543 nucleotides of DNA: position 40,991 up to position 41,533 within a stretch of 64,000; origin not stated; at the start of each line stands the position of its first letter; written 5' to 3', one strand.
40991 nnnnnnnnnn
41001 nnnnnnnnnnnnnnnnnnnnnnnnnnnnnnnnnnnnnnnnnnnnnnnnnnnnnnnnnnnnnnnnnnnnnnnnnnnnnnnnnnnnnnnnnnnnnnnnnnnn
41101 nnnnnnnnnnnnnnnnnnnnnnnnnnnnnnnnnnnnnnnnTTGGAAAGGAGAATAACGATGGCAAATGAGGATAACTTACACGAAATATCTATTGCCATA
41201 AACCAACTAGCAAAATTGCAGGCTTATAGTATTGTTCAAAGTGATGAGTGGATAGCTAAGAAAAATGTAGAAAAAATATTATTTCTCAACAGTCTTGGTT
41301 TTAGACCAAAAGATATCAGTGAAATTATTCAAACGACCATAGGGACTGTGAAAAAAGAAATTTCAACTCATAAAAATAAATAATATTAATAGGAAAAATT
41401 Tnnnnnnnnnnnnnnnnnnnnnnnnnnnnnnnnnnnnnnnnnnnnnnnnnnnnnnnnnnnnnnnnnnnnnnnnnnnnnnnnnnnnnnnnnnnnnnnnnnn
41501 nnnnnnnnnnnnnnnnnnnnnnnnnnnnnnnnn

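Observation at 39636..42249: AT-rich five-gene operon: three tandem paralogous small HTH proteins, a fourth HTH protein and a HEPN-like 260-aa protein; not assignable to any named system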

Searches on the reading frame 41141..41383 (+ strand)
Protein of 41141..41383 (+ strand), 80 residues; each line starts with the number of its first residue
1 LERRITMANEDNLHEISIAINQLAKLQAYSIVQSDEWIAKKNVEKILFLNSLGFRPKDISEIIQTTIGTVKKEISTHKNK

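Call 4: search_protein_families(library=pfam, proteins=[window:41141-41383:+], max_evalue=1)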
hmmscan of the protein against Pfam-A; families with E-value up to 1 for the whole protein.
window:41141-41383:+ (80 aa): 3 families
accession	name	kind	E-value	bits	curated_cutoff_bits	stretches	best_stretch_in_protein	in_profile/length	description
PF11735.13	CAP59_mtransfer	-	0.013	15.6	28.8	1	30-70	110-143/242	Cryptococcal mannosyltransferase 1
PF24813.1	DUF7709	-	0.048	14.2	33.3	1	13-42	52-81/95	Domain of unknown function (DUF7709)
PF08281.18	Sigma70_r4_2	-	0.089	12.9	25.7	1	52-75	25-48/54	Sigma-70, region 4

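Call 5: search_protein_families(library=padloc, proteins=[window:41141-41383:+], max_evalue=1)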
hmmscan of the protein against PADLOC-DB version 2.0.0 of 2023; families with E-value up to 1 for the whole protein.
window:41141-41383:+ (80 aa): 0 families

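Call 6: search_protein_families(library=ncbifam, proteins=[window:41141-41383:+], max_evalue=1)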
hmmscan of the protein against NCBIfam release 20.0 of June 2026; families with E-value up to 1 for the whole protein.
window:41141-41383:+ (80 aa): 4 families
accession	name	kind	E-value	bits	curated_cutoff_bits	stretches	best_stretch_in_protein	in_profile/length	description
TIGR02947.1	SigH_actino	hypoth_equivalog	0.0059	16.3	251.55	1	19-74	113-168/193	RNA polymerase sigma-70 factor, TIGR02947 family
NF009199.0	PRK12547.1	subfamily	0.012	15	219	1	14-79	89-154/184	RNA polymerase sigma factor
NF009174.0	PRK12522.1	equivalog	0.021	14.8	217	1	3-79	90-161/175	RNA polymerase sigma factor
NF011157.0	PRK14562.1-2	equivalog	0.059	13.1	238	1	9-45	18-54/191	haloacid dehalogenase superfamily protein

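Call 7: search_protein_families(library=phrogs, proteins=[window:41141-41383:+], max_evalue=1)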
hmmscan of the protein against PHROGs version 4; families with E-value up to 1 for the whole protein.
window:41141-41383:+ (80 aa): 2 families
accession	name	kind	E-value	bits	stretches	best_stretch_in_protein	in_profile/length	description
phrog_9005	-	unknown function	0.079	14.2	1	10-53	19-59/113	-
phrog_33409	-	unknown function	0.32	11.6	1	56-72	5-21/45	-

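Call 61: search_protein_families(library=pfam, alignment_id=A2, max_evalue=10)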
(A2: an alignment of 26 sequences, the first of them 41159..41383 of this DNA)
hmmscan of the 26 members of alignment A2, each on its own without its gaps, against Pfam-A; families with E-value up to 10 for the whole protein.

A. member 1, window:41159-41383:+ (74 aa): 3 families
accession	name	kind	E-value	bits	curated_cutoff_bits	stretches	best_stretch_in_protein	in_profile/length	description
PF11735.13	CAP59_mtransfer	-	0.012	15.7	28.8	1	24-64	110-143/242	Cryptococcal mannosyltransferase 1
PF24813.1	DUF7709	-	0.048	14.2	33.3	1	8-36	53-81/95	Domain of unknown function (DUF7709)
PF08281.18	Sigma70_r4_2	-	0.074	13.1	25.7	1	46-69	25-48/54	Sigma-70, region 4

B. families by the number of members that match (of 26 scanned): 37 families (the first 25 are shown)
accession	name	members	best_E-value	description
PF08281.18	Sigma70_r4_2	15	0.00028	Sigma-70, region 4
PF13545.12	HTH_Crp_2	15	0.00062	Crp-like helix-turn-helix domain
PF02536.19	mTERF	4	4.4e-05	mTERF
PF00196.25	GerE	3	0.0036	Bacterial regulatory proteins, luxR family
PF13936.12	HTH_38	3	0.0062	Helix-turn-helix domain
PF07638.17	Sigma70_ECF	3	0.01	ECF sigma factor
PF13384.12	HTH_23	3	0.033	Homeodomain-like domain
PF22980.2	Myb_DNA-bind_8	2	0.0057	Myb-like DNA-binding domain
PF03444.21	HrcA_DNA-bdg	2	0.029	Winged helix-turn-helix transcription repressor, HrcA DNA-binding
PF20432.4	Xre-like-HTH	2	0.093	Antitoxin Xre-like helix-turn-helix domain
PF24899.1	UBA_DHX29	2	0.1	ATP-dependent RNA helicase DHX29, UBA domain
PF11735.13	CAP59_mtransfer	1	0.012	Cryptococcal mannosyltransferase 1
PF04695.18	Pex14_N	1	0.012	Pex14 N-terminal domain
PF02657.20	SufE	1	0.017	Fe-S metabolism associated domain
PF06878.16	Pkip-1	1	0.036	Pkip-1 protein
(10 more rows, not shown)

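Call 69: search_protein_representatives(protein=window:41159-41383:+)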
Query: 74 residues. Proteins with E-value up to 0.001 (for the whole library): 18; up to 1e-10: 5; up to 1e-30: 1. The best 18 are listed.
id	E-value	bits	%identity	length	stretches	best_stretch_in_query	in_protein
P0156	7.0e-40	149.3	100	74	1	1-74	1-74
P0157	9.9e-15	70.0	54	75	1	7-73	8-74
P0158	5.2e-13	64.6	54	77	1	3-73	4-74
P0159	1.1e-11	60.5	46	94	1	7-73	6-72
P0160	6.4e-11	58.0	49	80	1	5-74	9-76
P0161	2.7e-09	52.9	42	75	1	9-73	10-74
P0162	3.0e-09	52.8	44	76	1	6-73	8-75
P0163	6.5e-09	51.7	45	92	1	3-73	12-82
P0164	1.5e-08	50.5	47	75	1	7-72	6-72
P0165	2.0e-08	50.2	43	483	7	21-59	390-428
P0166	1.3e-07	47.6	60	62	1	28-74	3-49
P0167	8.9e-07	45.0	57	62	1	8-49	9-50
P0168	2.7e-06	43.5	32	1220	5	15-53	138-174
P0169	4.9e-06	42.6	36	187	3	33-69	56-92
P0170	8.4e-06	41.9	38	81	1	14-73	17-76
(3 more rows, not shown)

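Call 105: search_dna_similar(query=window:41159-41383:+, collection=phages, mode=protein, max_evalue=0.01)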
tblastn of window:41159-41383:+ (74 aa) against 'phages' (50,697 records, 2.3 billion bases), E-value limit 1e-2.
No match.
